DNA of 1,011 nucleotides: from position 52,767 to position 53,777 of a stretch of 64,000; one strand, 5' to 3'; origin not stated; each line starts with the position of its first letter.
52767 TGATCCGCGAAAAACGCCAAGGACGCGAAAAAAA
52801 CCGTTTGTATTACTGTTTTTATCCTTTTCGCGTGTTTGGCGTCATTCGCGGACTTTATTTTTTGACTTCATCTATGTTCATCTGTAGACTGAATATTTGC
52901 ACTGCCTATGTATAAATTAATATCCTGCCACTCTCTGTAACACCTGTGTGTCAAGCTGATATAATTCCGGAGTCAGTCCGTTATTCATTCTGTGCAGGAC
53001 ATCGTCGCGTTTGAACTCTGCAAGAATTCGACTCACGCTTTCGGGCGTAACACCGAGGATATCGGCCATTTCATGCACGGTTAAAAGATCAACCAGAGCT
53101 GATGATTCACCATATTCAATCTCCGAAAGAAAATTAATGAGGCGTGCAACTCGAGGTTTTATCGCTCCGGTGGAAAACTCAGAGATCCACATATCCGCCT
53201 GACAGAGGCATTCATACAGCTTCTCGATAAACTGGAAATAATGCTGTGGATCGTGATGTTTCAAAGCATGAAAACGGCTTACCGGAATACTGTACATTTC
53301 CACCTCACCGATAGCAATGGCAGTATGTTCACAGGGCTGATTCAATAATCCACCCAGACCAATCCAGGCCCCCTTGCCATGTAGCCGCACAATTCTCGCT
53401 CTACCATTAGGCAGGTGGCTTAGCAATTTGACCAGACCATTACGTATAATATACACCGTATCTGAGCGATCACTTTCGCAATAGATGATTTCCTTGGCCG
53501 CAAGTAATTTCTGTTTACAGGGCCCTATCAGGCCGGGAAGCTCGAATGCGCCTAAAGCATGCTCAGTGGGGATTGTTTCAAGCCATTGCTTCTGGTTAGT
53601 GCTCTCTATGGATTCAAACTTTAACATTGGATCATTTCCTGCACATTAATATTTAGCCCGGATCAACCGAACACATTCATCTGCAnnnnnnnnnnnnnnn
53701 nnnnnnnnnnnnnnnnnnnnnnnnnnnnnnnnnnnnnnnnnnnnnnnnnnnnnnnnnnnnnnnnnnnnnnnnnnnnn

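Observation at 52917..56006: FixLJ-type two-component system and FixK-type regulator located in the same region as the seven TTGAT-N4-ATCAA boxes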

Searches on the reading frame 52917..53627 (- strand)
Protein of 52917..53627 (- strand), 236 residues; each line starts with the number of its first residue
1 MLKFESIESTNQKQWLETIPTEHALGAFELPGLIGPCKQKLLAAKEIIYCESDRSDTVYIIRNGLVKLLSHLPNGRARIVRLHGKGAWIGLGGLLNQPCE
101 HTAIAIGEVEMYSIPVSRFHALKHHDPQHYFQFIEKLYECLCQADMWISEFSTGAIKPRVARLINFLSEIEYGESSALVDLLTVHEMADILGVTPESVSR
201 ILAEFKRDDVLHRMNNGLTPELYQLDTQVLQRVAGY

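Call 8: search_protein_families(library=pfam, proteins=[window:52917-53627:-], max_evalue=0.01)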
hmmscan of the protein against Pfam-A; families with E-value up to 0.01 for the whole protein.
window:52917-53627:- (236 aa): 4 families
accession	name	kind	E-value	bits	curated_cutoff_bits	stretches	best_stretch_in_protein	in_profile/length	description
PF00027.35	cNMP_binding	-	6.7e-18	64.9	27.5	1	42-122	4-85/89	Cyclic nucleotide-binding domain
PF13545.12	HTH_Crp_2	-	4.6e-11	43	27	1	161-215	1-56/70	Crp-like helix-turn-helix domain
PF12802.13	MarR_2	-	0.0034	18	27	1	176-211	20-50/61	MarR family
PF00325.26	Crp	-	0.0035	17.5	21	1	186-209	7-30/32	Bacterial regulatory proteins, crp family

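Call 9: search_protein_families(library=ncbifam, proteins=[window:52917-53627:-], max_evalue=0.01)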
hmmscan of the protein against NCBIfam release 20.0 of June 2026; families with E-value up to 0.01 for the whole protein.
window:52917-53627:- (236 aa): 12 families
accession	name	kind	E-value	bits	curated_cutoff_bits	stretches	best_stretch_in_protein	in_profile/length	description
NF052518.1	TransRegLdrP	equivalog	2.1e-14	54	300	1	40-234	2-188/195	transcriptional regulator LdrP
NF050806.1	TransRegFixKCaul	equivalog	1.5e-11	44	300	1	35-211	23-194/215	transcriptional regulator FixK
NF008732.0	PRK11753.1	equivalog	3.6e-10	39.7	266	1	33-212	19-202/214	cAMP-activated global transcriptional regulator CRP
NF045989.1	TransRegFnrLRhodb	equivalog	1.4e-08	34.3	300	1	44-212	43-216/245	transcriptional regulator FnrL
NF006901.0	PRK09392.1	equivalog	1.5e-07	31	211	1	48-207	41-199/236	transcriptional activator FtrB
NF008365.0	PRK11161.1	subfamily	5.8e-07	29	228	1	41-212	51-225/250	fumarate/nitrate reduction transcriptional regulator Fnr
TIGR03697.1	NtcA_cyano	equivalog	4.2e-06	26.6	244.95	1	48-211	4-173/193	global nitrogen regulator NtcA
NF010499.0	PRK13918.1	equivalog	4.7e-06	26.3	274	1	47-212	23-183/205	CRP/FNR family transcriptional regulator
NF007707.0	PRK10402.1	subfamily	5.1e-05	23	180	1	42-217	36-205/226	transcriptional regulator YeiL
NF053664.1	TransRegPtrACyano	equivalog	0.0001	21.7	300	1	56-212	28-181/196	Crp/Fnr family transcriptional regulator PtrA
NF050815.1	TransActFtrBCaul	equivalog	0.0011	18.3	300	1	50-205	45-199/251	transcriptional activator FtrB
TIGR02937.1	sigma70-ECF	superfamily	0.0082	15.8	42.9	1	61-205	107-157/165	sigma-70 family RNA polymerase sigma factor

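Call 13: find_encoding_contigs(protein=window:52917-53627:-, flank=3000, max_places=4)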
Protein window:52917-53627:- (236 aa): 1 contig read that carries it; 1 place shown.
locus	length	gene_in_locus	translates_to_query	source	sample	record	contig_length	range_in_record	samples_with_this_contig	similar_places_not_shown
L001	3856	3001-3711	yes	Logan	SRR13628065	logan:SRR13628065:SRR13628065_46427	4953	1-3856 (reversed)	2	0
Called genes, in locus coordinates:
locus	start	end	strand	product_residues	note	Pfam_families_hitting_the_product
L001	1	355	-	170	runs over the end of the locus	-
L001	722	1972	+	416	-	PF08448:PAS_4, PF13426:PAS_9 (weak), PF08447:PAS_3, PF00512:HisKA (weak), PF02518:HATPase_c, PF14501:HATPase_c_5 (weak)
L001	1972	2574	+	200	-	PF00072:Response_reg, PF06490:FleQ (faint), PF08281:Sigma70_r4_2 (weak), PF00196:GerE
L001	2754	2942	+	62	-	PF11154:DUF2934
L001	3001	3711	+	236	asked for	PF00027:cNMP_binding, PF13545:HTH_Crp_2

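Call 19: find_homologous_proteins(query=window:52917-53627:-, max_evalue=1e-10)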
Query window:52917-53627:- (236 aa): 574 proteins with E <= 1e-10 among 947 candidates; the best 120 are listed.
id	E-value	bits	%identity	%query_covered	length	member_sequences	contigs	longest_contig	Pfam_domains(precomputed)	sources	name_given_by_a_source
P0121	5.0e-141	486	91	100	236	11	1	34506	PF13545.13,PF00027.36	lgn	-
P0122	6.8e-121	420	79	100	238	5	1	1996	PF13545.13,PF00027.36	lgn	-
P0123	1.8e-91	324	65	99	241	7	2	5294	PF13545.13,PF00027.36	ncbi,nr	ncbi:MAG: Crp/Fnr family transcriptional regulator [Nitrosomonas sp.]|nr:Crp/Fnr family transcriptio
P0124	2.2e-91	324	71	89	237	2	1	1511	PF13545.13,PF00027.36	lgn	-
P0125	2.9e-90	320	71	88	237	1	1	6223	PF13545.13,PF00027.36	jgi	jgi:CRP/FNR family transcriptional regulator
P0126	7.0e-89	316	64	97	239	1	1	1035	PF13545.13,PF00027.36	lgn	-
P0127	3.2e-88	313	68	89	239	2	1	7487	PF13545.13,PF00027.36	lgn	-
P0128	4.3e-88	313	64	96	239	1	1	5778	PF13545.13,PF00027.36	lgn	-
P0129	8.1e-86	306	66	89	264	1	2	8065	PF13545.13,PF00027.36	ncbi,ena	-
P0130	1.0e-83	299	65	87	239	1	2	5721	PF13545.13,PF00027.36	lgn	-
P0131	3.2e-80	287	57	98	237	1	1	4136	PF13545.13,PF00027.36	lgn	-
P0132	1.5e-77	278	63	88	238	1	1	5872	PF13545.13,PF00027.36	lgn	-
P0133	2.9e-76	274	56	98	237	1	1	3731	PF13545.13,PF00027.36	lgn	-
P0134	7.5e-72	260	57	89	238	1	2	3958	PF13545.13,PF00027.36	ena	-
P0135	9.6e-72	259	57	89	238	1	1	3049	PF13545.13,PF00027.36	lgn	-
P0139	7.7e-71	257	60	86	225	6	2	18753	PF13545.13,PF00027.36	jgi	jgi:CRP/FNR family transcriptional regulator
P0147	9.7e-69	250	56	91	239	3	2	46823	PF13545.13,PF00027.36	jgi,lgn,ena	-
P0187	3.0e-62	228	54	88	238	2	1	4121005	PF13545.13,PF00027.36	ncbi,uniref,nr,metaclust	ncbi:hypothetical protein BKP64_04215 [Marinobacter salinus]|uniref:Crp/Fnr family transcriptional r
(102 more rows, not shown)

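Call 21: find_encoding_contigs(protein=P0121, flank=10000, max_places=3)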
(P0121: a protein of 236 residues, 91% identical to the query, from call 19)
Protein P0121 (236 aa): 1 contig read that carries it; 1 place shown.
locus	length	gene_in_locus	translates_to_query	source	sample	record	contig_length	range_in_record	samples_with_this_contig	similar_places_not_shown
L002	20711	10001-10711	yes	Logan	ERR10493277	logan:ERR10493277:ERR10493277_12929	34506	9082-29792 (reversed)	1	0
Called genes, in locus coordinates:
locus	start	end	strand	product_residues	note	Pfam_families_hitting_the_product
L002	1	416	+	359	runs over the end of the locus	PF00923:TAL_FSA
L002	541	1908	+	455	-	PF03448:MgtE_N, PF00571:CBS (weak), PF01769:MgtE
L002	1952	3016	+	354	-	PF02308:MgtC, PF13194:DUF4010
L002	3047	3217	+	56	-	-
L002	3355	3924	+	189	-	PF03625:DUF302 (faint)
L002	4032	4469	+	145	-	PF00034:Cytochrom_C, PF13442:Cytochrome_CBB3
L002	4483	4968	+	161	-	PF06983:3-dmu-9_3-mt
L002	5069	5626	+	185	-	PF13673:Acetyltransf_10, PF00583:Acetyltransf_1, PF13508:Acetyltransf_7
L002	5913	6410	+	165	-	PF00578:AhpC-TSA, PF08534:Redoxin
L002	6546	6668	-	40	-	-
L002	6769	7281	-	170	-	-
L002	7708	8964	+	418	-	PF08448:PAS_4, PF13426:PAS_9 (weak), PF08447:PAS_3, PF02518:HATPase_c, PF14501:HATPase_c_5 (weak)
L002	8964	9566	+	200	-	PF00072:Response_reg, PF07638:Sigma70_ECF (weak), PF08281:Sigma70_r4_2 (weak), PF00196:GerE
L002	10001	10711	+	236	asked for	PF00027:cNMP_binding, PF13545:HTH_Crp_2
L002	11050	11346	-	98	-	PF07561:DUF1540 (faint)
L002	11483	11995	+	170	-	PF22366:NDH2_C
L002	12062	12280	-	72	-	PF11127:YgaP-like_TM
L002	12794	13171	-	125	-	-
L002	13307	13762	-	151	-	PF01734:Patatin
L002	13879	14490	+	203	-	PF04367:DUF502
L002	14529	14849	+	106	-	-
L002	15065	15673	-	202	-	PF00702:Hydrolase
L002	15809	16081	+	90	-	-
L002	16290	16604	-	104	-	PF20549:DUF6763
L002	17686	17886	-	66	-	PF07311:Dodecin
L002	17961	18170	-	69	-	PF01950:FBPase_3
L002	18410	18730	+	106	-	-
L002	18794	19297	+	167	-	PF04981:NMD3 (faint)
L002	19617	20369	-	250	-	PF05239:PRC (faint)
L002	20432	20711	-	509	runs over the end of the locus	PF04972:BON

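Call 22: find_related_loci(query=window:52917-53627:-, collection=genome_contigs, flank=10000)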
Query window:52917-53627:- (236 aa) in genome_contigs; peptide patterns used: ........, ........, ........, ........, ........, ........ (x = any residue, [..] = any of these).
39 stretches matched a pattern; 6 encode a relative of the query (tblastn E <= 1e-3); 6 distinct loci.
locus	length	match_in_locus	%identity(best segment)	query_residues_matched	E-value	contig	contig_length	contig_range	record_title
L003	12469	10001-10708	91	1-236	5e-149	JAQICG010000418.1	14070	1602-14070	MAG: Gammaproteobacteria bacterium isolate GH5 k119_39725, whole genome shotgun sequence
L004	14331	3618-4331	77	1-236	2e-126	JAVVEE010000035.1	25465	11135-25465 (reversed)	MAG: Gammaproteobacteria bacterium isolate TamC13-13 NODE_35_length_25465_cov_9.923507, whole genome shotgun sequence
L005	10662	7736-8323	60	35-231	7e-75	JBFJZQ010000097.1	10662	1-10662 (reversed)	MAG: Oleiphilaceae bacterium isolate Mix_sand19.2022.05.Z.36 k141_2066127_length_10662_cov_7.9026, whole genome shotgun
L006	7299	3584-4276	52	3-234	2e-72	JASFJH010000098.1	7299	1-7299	MAG: Granulosicoccaceae bacterium isolate D0608S40metaG_Bin_225 D0608S40metaG_FD_scaffold_1303_c1, whole genome shotgun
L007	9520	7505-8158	53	9-234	3e-72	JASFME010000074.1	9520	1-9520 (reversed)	MAG: Granulosicoccaceae bacterium isolate D0817M20remetaG_Bin_64 D0817M20remetaG_FD_scaffold_1377_c1, whole genome shotg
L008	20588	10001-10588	57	38-234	4e-71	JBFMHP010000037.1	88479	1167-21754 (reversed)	MAG: Pseudomonadota bacterium isolate MAG326 MAG326_37, whole genome shotgun sequence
